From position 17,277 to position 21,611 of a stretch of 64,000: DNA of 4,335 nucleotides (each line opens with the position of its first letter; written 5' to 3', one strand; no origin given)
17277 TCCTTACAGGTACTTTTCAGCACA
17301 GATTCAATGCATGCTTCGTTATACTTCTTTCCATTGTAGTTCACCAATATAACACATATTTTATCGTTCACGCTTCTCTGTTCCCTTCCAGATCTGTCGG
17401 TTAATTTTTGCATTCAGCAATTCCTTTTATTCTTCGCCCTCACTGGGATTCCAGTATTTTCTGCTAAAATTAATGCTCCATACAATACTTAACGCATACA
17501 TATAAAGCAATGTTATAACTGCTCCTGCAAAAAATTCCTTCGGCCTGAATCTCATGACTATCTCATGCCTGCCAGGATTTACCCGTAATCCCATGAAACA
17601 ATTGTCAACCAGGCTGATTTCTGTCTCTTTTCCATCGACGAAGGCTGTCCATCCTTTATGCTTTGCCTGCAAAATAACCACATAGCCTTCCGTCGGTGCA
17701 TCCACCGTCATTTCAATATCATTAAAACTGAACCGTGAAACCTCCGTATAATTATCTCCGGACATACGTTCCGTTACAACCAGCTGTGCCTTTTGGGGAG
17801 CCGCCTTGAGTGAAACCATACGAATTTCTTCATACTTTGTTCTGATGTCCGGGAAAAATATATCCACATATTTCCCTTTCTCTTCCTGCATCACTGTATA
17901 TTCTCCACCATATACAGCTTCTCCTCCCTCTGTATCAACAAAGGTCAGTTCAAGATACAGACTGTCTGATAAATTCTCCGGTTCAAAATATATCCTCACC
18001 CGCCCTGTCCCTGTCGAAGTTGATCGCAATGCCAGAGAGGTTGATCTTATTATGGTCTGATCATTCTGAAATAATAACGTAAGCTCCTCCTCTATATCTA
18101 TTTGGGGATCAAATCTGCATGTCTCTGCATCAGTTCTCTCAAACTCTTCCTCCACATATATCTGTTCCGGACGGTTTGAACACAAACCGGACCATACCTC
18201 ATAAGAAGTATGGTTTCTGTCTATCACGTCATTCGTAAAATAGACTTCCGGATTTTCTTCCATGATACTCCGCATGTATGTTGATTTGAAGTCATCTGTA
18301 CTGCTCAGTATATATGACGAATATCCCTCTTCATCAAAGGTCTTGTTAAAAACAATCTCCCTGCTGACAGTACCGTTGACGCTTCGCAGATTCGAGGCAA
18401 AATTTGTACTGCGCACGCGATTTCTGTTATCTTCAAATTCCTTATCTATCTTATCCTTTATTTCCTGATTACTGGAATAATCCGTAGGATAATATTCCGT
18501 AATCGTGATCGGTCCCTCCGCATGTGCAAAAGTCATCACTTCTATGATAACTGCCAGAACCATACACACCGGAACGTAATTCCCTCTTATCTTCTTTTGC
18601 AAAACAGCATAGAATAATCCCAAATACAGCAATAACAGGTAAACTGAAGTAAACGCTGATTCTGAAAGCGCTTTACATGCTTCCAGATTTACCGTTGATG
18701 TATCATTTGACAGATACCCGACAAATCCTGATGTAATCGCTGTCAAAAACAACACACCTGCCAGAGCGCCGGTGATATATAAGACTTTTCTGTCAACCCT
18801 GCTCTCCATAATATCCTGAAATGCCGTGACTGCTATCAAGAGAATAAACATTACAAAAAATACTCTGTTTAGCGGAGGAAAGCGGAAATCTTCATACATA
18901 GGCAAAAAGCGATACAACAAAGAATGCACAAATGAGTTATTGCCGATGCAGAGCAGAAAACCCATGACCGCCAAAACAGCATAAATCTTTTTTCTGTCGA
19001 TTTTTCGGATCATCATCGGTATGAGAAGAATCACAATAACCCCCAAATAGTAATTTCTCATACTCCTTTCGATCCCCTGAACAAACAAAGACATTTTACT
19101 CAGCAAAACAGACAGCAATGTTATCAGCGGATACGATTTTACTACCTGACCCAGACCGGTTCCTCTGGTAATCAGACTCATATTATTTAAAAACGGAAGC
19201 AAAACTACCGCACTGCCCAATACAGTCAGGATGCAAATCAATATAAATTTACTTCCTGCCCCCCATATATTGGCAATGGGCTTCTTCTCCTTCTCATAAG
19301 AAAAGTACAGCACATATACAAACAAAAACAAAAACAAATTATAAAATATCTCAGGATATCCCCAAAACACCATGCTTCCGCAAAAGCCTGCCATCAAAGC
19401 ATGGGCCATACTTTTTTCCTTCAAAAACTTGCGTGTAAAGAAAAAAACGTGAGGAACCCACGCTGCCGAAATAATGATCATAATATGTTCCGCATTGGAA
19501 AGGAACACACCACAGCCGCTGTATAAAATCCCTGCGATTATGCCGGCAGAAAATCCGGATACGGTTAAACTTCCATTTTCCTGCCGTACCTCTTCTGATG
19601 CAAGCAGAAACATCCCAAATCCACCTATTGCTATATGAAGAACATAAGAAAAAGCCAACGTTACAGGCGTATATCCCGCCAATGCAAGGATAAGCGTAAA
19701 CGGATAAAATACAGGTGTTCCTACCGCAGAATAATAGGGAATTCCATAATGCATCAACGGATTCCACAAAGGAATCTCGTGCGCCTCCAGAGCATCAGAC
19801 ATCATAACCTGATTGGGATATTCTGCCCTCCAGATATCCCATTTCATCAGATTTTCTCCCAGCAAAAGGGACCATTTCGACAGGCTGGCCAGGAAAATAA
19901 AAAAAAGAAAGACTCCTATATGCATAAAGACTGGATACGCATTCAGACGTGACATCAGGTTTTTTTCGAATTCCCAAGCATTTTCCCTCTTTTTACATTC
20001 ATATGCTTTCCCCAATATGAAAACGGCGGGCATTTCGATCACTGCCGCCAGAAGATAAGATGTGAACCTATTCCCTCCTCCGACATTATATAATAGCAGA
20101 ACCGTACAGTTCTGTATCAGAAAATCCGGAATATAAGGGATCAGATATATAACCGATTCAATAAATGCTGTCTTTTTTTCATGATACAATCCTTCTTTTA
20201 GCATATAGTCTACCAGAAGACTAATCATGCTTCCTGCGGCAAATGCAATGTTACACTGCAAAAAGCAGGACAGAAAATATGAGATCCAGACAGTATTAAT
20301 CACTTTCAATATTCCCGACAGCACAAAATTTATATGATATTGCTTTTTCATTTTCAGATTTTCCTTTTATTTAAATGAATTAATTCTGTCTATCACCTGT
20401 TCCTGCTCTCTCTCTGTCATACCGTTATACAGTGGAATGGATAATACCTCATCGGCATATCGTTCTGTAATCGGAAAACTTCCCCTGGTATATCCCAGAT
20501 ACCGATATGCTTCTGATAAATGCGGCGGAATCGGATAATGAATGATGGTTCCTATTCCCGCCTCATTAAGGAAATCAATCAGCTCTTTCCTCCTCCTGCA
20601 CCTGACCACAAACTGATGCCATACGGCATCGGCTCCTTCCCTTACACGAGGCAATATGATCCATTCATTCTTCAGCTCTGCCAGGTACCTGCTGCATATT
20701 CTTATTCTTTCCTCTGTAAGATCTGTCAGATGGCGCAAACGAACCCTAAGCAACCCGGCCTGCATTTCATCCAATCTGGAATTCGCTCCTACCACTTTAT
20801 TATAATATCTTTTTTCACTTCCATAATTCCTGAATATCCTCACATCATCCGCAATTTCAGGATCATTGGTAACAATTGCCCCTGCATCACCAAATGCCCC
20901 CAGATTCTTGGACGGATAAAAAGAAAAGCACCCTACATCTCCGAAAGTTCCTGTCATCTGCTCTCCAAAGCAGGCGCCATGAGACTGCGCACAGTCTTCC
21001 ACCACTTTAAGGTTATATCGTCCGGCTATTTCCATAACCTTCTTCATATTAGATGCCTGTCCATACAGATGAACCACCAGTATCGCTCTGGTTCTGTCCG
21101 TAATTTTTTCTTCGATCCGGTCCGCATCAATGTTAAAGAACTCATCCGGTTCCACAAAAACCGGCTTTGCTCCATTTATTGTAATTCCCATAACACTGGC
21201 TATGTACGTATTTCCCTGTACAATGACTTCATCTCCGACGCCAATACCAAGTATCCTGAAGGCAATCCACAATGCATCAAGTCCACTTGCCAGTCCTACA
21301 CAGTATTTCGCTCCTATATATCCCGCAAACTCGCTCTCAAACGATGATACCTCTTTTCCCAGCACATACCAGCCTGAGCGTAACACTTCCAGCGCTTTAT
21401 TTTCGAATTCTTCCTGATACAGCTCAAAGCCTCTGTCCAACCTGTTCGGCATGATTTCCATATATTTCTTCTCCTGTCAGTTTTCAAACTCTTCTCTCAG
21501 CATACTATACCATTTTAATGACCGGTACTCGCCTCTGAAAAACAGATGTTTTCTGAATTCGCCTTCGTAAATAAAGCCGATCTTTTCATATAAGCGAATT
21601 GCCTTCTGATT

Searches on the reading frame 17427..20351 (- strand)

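Call 61: search_protein_families(library=pfam, proteins=[window:17427-20351:-], max_evalue=0.01)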
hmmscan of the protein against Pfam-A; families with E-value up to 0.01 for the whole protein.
window:17427-20351:- (974 aa): 1 family
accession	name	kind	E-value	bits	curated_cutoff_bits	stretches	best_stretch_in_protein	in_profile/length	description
PF09586.16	YfhO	-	1.3e-19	70.6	28.5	2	869-947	756-835/835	Bacterial membrane protein YfhO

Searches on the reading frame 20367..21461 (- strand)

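Call 61: search_protein_families(library=pfam, proteins=[window:20367-21461:-], max_evalue=0.01)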
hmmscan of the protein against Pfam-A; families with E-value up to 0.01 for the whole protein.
window:20367-21461:- (364 aa): 4 families
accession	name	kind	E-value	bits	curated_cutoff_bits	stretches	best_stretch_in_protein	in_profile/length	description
PF01041.23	DegT_DnrJ_EryC1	-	6.6e-109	364.9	19.8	1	16-360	4-359/360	DegT/DnrJ/EryC1/StrS aminotransferase family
PF01212.27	Beta_elim_lyase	-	7.1e-06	26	27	1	37-216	33-229/288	Beta-eliminating lyase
PF00155.27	Aminotran_1_2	-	0.00021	21.1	19.7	1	41-158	47-187/361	Aminotransferase class I and II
PF00266.25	Aminotran_5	-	0.0071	15.8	21.5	1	74-162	86-181/371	Aminotransferase class-V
